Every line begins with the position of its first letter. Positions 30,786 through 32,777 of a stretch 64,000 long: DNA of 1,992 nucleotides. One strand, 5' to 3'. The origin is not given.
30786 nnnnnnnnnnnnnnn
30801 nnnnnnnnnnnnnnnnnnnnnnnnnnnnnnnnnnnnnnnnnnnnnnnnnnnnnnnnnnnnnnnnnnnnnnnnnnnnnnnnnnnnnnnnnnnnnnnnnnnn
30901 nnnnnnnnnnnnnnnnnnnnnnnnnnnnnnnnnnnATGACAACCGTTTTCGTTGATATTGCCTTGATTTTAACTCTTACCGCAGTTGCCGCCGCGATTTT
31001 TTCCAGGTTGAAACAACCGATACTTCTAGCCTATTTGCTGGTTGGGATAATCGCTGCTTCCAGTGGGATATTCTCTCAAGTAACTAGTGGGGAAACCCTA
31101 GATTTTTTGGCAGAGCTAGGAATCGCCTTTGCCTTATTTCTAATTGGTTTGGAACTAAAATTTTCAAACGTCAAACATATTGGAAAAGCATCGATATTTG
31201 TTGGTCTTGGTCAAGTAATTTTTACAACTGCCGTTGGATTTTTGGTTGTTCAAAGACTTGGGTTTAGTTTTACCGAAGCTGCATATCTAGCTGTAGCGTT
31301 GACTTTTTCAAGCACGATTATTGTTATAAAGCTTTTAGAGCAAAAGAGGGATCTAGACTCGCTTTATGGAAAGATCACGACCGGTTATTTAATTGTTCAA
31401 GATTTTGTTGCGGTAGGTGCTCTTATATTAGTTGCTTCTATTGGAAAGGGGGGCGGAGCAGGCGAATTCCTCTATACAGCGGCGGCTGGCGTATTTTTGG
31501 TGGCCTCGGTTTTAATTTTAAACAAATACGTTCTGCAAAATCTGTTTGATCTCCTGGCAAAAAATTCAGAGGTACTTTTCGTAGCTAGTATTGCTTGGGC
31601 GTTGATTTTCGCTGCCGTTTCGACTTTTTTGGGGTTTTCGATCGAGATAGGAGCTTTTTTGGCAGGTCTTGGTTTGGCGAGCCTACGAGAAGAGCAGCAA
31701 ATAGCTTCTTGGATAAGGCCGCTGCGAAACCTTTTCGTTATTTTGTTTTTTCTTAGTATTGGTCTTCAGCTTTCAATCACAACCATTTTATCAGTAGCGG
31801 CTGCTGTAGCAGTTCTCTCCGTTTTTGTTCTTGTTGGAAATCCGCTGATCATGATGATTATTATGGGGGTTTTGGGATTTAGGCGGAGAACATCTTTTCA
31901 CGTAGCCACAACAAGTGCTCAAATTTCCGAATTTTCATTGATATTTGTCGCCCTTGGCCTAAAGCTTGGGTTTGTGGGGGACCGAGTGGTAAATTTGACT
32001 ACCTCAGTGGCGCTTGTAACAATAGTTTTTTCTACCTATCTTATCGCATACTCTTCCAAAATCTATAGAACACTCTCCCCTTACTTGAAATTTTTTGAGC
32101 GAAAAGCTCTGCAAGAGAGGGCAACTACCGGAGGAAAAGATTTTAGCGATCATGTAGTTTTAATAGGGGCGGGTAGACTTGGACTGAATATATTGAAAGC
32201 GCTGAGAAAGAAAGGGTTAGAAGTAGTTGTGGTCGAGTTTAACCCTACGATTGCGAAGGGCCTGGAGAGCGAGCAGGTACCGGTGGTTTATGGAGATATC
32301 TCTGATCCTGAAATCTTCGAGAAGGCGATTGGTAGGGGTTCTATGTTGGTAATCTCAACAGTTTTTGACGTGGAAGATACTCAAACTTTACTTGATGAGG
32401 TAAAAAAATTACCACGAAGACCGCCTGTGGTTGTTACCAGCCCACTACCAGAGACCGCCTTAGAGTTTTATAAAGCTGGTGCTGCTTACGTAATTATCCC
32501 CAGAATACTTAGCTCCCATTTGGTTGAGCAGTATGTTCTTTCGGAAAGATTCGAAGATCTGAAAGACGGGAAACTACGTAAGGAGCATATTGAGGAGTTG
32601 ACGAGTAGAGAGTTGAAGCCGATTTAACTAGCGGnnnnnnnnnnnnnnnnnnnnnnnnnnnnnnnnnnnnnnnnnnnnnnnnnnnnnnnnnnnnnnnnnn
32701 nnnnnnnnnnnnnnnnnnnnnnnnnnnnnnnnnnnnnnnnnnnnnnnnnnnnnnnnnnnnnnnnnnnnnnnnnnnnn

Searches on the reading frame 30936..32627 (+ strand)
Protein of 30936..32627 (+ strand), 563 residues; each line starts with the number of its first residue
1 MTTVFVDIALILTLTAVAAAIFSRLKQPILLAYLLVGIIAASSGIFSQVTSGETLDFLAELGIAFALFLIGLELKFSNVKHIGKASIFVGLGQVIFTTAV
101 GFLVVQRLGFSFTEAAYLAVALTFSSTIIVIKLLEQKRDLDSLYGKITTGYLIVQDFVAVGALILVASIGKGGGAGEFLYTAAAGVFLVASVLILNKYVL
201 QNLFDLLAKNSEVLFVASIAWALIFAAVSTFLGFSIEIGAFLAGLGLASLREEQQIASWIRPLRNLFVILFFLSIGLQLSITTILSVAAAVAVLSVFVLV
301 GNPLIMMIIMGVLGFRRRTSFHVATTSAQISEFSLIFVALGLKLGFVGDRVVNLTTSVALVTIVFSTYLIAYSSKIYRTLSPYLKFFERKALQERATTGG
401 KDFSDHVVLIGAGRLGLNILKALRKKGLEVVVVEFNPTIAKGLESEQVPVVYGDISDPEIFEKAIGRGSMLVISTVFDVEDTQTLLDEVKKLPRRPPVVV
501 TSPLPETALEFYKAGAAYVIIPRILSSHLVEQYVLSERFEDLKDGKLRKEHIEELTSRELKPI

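Call 40: search_protein_families(library=pfam, proteins=[window:30936-32627:+], max_evalue=0.00001)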
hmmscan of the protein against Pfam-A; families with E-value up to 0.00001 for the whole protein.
window:30936-32627:+ (563 aa): 2 families
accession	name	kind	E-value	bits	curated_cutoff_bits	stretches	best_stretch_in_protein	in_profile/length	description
PF00999.27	Na_H_Exchanger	-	3e-50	171.6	26.2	1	14-368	3-372/375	Sodium/hydrogen exchanger, transmembrane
PF02254.24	TrkA_N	-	1.7e-15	57.8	23.8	1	407-522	1-116/116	TrkA-N domain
